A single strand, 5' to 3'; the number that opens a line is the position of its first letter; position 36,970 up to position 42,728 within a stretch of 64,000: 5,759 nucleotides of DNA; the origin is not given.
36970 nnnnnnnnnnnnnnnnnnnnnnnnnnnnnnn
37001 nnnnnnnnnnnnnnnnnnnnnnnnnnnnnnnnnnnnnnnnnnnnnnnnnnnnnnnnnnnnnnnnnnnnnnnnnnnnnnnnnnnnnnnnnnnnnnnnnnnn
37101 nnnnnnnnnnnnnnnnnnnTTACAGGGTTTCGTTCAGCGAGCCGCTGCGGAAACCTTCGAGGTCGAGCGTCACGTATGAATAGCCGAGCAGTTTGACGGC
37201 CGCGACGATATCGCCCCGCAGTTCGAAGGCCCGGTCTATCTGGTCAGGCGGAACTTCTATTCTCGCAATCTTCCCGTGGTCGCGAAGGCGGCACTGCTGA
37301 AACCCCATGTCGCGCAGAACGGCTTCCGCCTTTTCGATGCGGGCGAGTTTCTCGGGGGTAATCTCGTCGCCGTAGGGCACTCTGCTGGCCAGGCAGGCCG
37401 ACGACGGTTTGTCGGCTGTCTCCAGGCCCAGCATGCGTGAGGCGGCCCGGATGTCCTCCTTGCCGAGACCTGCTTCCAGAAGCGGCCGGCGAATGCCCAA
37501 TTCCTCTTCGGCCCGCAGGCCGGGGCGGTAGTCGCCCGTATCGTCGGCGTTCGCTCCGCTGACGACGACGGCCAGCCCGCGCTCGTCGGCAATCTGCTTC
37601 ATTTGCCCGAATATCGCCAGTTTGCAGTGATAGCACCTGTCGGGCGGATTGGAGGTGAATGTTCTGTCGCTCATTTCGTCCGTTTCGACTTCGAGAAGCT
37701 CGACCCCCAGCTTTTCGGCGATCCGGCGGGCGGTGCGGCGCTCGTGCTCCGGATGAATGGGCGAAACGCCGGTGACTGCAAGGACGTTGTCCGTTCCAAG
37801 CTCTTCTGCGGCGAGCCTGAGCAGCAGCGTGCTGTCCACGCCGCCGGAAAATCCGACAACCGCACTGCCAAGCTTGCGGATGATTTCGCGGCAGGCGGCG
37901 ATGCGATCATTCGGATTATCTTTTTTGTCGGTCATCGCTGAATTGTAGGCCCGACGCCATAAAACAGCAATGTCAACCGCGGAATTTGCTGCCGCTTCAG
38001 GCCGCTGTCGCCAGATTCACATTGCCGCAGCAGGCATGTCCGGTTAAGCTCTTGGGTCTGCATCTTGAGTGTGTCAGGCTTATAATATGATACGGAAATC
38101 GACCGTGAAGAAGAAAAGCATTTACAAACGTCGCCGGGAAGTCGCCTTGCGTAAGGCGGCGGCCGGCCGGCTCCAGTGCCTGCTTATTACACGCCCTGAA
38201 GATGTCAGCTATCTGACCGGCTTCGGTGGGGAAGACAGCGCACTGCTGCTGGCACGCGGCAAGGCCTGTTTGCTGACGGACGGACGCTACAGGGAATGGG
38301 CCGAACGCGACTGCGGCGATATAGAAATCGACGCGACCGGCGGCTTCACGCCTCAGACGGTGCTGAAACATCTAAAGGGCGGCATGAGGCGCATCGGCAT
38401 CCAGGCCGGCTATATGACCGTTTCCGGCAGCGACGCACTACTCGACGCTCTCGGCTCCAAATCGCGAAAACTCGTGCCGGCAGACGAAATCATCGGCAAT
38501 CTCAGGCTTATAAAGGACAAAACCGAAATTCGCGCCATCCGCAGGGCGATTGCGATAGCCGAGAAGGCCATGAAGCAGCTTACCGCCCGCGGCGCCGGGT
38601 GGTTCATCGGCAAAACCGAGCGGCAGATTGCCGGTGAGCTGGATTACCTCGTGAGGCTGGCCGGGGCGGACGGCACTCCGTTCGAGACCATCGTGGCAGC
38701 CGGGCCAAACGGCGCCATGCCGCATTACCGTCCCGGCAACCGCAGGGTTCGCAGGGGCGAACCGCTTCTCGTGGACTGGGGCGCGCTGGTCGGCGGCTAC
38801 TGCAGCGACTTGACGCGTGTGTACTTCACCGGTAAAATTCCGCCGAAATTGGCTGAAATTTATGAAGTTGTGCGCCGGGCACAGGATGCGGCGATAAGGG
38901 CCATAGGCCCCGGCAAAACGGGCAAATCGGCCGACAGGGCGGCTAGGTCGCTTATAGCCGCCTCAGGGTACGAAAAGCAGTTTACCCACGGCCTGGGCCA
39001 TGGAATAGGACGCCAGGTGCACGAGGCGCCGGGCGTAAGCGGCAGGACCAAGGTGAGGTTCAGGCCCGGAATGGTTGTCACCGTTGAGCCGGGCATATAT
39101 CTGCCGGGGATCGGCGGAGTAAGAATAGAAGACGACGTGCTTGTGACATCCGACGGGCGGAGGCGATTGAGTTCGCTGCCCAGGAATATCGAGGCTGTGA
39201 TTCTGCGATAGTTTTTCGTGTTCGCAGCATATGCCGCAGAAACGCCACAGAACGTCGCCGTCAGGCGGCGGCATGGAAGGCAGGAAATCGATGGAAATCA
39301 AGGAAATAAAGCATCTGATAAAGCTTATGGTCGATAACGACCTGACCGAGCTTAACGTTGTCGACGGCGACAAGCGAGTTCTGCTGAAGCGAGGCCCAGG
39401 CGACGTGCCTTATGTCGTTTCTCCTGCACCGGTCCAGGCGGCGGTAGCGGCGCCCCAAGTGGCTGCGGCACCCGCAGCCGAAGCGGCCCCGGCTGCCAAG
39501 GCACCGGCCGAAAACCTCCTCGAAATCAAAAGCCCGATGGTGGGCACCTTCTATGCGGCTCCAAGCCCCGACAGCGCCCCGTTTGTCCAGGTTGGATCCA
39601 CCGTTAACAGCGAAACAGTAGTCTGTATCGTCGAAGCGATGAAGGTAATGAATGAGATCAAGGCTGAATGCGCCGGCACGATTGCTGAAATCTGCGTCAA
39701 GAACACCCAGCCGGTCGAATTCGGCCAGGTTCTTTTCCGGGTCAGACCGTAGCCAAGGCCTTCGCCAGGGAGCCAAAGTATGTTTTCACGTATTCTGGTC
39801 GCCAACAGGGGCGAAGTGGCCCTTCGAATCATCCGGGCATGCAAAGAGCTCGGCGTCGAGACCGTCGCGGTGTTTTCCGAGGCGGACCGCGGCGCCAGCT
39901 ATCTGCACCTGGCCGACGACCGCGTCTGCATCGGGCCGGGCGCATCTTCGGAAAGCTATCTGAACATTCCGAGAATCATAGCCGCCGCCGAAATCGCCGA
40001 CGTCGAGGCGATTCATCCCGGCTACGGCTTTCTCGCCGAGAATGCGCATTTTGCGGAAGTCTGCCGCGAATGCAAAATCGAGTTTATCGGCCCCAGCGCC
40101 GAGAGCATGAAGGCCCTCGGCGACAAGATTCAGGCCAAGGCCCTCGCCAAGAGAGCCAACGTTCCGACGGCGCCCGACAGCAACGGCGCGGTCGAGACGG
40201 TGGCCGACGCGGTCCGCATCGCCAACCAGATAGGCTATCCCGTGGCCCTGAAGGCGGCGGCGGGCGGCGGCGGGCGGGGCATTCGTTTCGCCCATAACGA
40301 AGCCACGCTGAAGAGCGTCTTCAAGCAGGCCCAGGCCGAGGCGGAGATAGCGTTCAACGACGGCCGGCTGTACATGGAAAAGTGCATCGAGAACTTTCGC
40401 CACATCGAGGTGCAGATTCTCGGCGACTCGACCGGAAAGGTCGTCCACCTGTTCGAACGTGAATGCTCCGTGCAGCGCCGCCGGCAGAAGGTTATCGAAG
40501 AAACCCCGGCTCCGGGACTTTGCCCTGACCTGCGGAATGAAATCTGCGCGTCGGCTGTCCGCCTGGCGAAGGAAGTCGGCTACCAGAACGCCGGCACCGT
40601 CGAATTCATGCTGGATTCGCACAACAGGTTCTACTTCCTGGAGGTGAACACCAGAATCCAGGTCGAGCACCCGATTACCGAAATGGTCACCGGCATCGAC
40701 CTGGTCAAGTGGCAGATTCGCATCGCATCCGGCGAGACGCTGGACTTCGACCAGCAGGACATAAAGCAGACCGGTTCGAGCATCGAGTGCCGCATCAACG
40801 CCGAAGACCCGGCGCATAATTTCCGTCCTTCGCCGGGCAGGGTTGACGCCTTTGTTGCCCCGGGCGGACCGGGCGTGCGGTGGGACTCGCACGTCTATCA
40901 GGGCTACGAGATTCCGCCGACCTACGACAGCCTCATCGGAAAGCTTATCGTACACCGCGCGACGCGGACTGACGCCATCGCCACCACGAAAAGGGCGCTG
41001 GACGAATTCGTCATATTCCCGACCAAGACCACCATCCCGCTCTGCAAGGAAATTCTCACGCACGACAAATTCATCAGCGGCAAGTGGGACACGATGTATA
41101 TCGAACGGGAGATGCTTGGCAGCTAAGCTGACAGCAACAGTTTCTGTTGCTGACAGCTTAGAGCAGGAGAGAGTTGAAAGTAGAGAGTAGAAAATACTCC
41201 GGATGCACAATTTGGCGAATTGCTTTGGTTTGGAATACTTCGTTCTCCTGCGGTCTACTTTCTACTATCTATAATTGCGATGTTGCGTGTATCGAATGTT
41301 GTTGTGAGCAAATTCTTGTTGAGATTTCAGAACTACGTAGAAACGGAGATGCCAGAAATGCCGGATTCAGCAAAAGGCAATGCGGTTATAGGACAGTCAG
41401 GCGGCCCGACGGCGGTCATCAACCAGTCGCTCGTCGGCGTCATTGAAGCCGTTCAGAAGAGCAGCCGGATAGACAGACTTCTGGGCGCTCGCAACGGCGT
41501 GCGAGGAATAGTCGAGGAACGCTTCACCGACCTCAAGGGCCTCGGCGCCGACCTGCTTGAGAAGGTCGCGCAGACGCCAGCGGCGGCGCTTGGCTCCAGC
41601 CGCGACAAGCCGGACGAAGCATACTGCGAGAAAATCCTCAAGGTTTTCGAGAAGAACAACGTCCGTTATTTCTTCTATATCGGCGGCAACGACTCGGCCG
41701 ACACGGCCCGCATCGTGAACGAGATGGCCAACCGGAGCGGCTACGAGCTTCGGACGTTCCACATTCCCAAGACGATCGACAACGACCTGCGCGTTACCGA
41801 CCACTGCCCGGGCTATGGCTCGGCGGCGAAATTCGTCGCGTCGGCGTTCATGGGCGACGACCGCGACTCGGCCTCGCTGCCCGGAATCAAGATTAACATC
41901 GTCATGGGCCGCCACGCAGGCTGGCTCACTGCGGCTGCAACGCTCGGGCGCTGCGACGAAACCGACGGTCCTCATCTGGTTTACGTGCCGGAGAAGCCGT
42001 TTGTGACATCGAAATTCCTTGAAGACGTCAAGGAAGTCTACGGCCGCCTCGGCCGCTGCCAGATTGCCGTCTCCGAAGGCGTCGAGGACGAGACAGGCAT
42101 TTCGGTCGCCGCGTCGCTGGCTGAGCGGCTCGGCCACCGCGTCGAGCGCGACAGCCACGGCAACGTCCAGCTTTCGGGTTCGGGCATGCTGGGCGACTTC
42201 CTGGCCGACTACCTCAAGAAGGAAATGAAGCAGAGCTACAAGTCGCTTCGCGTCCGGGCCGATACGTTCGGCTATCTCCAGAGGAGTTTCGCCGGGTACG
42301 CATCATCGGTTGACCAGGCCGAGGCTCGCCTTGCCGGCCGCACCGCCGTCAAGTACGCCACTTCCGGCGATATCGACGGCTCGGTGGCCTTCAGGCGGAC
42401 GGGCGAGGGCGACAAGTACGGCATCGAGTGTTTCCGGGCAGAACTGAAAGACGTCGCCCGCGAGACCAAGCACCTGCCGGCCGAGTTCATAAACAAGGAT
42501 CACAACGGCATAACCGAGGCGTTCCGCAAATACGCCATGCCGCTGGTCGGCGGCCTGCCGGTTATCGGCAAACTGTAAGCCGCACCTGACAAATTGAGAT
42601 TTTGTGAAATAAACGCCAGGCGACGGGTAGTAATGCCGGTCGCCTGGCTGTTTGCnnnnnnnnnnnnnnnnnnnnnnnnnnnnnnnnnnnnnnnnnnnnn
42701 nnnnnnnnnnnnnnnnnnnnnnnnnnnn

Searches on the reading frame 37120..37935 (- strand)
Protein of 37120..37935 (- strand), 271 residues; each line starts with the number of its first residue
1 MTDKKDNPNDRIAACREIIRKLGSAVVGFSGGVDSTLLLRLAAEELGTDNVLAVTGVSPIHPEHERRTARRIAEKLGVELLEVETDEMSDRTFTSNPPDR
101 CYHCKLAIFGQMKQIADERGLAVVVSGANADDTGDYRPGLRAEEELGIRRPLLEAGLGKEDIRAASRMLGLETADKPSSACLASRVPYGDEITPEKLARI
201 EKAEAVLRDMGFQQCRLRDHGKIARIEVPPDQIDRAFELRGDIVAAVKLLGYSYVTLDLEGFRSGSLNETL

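Call 14: search_protein_families(library=pfam, proteins=[window:37120-37935:-])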
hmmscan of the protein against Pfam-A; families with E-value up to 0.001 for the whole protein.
window:37120-37935:- (271 aa): 4 families
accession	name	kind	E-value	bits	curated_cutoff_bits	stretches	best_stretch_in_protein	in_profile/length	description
PF02540.23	NAD_synthase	-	1e-09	38.3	21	1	24-89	20-85/242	NAD synthase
PF06508.19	QueC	-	1.4e-05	25.2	22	1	25-89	2-64/210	Queuosine biosynthesis protein QueC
PF00733.27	Asn_synthase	-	7.3e-05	23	21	1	29-90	24-86/354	Asparagine synthase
PF01171.26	ATP_bind_3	-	0.00094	19.4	27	0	25-73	2-54/182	PP-loop family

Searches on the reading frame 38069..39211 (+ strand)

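Call 14: search_protein_families(library=pfam, proteins=[window:38069-39211:+])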
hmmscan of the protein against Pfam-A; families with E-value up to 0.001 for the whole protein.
window:38069-39211:+ (380 aa): 2 families
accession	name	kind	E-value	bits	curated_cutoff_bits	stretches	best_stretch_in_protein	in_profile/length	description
PF00557.29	Peptidase_M24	-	2.3e-67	227.2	23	1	156-360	2-207/208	Metallopeptidase family M24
PF01321.24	Creatinase_N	-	5.5e-16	59.7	22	1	22-148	1-128/128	Creatinase/Prolidase N-terminal domain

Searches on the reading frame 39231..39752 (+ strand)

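Call 14: search_protein_families(library=pfam, proteins=[window:39231-39752:+])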
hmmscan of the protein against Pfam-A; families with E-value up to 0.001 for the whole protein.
window:39231-39752:+ (173 aa): 1 family
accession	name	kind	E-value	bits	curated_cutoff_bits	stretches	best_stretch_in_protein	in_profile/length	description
PF00364.28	Biotin_lipoyl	-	5.7e-22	77.8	22.1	1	98-170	2-72/73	Biotin-requiring enzyme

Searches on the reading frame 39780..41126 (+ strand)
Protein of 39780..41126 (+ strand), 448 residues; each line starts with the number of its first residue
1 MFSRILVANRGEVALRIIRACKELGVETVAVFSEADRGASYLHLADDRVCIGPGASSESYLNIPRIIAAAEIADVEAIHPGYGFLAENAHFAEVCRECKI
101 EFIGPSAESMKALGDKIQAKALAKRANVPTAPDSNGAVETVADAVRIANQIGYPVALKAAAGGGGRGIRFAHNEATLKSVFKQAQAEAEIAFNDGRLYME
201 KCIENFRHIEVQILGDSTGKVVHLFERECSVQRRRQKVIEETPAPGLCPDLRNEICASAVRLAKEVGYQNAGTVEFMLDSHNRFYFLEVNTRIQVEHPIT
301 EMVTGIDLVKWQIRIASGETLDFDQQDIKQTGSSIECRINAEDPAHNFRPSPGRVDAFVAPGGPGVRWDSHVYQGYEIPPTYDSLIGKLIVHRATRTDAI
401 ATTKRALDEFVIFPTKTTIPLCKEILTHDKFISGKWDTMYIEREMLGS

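Call 14: search_protein_families(library=pfam, proteins=[window:39780-41126:+])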
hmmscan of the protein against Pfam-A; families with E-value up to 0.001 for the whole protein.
window:39780-41126:+ (448 aa): 8 families
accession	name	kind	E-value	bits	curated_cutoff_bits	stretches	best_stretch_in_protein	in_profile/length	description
PF02786.22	CPSase_L_D2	-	5.5e-77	258.5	19.8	1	115-322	1-209/211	Carbamoyl-phosphate synthase L chain, ATP binding domain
PF00289.28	Biotin_carb_N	-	4.1e-43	146.8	25.5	1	1-110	1-110/110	Biotin carboxylase, N-terminal domain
PF02785.25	Biotin_carb_C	-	1.2e-38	131.9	32.4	1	336-443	1-108/108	Biotin carboxylase C-terminal domain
PF07478.18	Dala_Dala_lig_C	-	2.3e-10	40.8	24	1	146-291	30-174/204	D-ala D-ala ligase C-terminus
PF02222.28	ATP-grasp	-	5.6e-07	29.8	27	1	137-292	15-162/179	ATP-grasp domain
PF13549.11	ATP-grasp_5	-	0.00024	21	27.6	1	115-160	11-54/221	ATP-grasp domain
PF15632.11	ATPgrasp_Ter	-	0.00044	20.5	29.1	1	230-333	30-121/131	ATP-grasp in the biosynthetic pathway with Ter operon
PF08443.16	RimK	-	0.00062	19.9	21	0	115-310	3-182/188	RimK-like ATP-grasp domain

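Call 20: find_encoding_contigs(protein=window:39780-41126:+, flank=10000, max_places=10)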
Protein window:39780-41126:+ (448 aa): no gene with exactly this product is on record in the collection.

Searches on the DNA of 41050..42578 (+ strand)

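Call 10: search_rna_families(source=window, start=41050, end=41420, threshold=evalue, max_evalue=10)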
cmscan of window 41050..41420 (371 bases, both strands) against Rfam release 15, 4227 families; matches with E-value up to 10: 2.
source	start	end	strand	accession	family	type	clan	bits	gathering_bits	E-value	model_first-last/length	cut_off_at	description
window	41124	41160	-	RF00131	mir-30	Gene; miRNA;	-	14.7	50.2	2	1-77/77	no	mir-30 microRNA precursor family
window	41109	41180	+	RF02089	CLRN1-AS1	Gene; lncRNA;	-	9.3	48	6.6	1-79/79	no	CLRN1 antisense RNA 1 conserved region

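Call 72: search_rna_families(sources=[L029, L012, L015, L045, L003, L041, L059, L013, L007], threshold=gathering)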
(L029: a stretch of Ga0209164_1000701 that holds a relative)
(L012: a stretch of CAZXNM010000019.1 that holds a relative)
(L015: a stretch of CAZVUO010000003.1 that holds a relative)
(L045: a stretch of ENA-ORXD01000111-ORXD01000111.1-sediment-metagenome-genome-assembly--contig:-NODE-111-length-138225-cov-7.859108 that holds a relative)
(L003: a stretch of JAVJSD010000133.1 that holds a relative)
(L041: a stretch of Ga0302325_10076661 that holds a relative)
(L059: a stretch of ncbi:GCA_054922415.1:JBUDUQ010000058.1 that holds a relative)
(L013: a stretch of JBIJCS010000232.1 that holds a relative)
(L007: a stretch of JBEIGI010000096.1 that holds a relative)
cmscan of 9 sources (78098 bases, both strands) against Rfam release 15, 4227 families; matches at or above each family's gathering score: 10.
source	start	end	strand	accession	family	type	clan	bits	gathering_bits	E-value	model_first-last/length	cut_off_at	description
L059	12262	12333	-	RF00005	tRNA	Gene; tRNA;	CL00001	75.6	29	1.1e-14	1-71/71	no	tRNA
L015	1523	1596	-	RF00005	tRNA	Gene; tRNA;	CL00001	75.4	29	1.2e-14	1-71/71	no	tRNA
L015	1194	1268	-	RF00005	tRNA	Gene; tRNA;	CL00001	69.6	29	5e-13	1-71/71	no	tRNA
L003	4788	4862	-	RF00005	tRNA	Gene; tRNA;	CL00001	69.2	29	6.2e-13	1-71/71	no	tRNA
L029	1278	1351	+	RF00005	tRNA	Gene; tRNA;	CL00001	68.7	29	8.5e-13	1-71/71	no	tRNA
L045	2304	2377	+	RF00005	tRNA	Gene; tRNA;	CL00001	68.7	29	8.5e-13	1-71/71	no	tRNA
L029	979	1053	-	RF00005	tRNA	Gene; tRNA;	CL00001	62.6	29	4.1e-11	1-71/71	no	tRNA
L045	2005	2079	-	RF00005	tRNA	Gene; tRNA;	CL00001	62.6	29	4.1e-11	1-71/71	no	tRNA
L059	12065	12137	-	RF00005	tRNA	Gene; tRNA;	CL00001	59.5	29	3e-10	1-71/71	no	tRNA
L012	4676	4757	-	RF00005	tRNA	Gene; tRNA;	CL00001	58.4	29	5.8e-10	1-71/71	no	tRNA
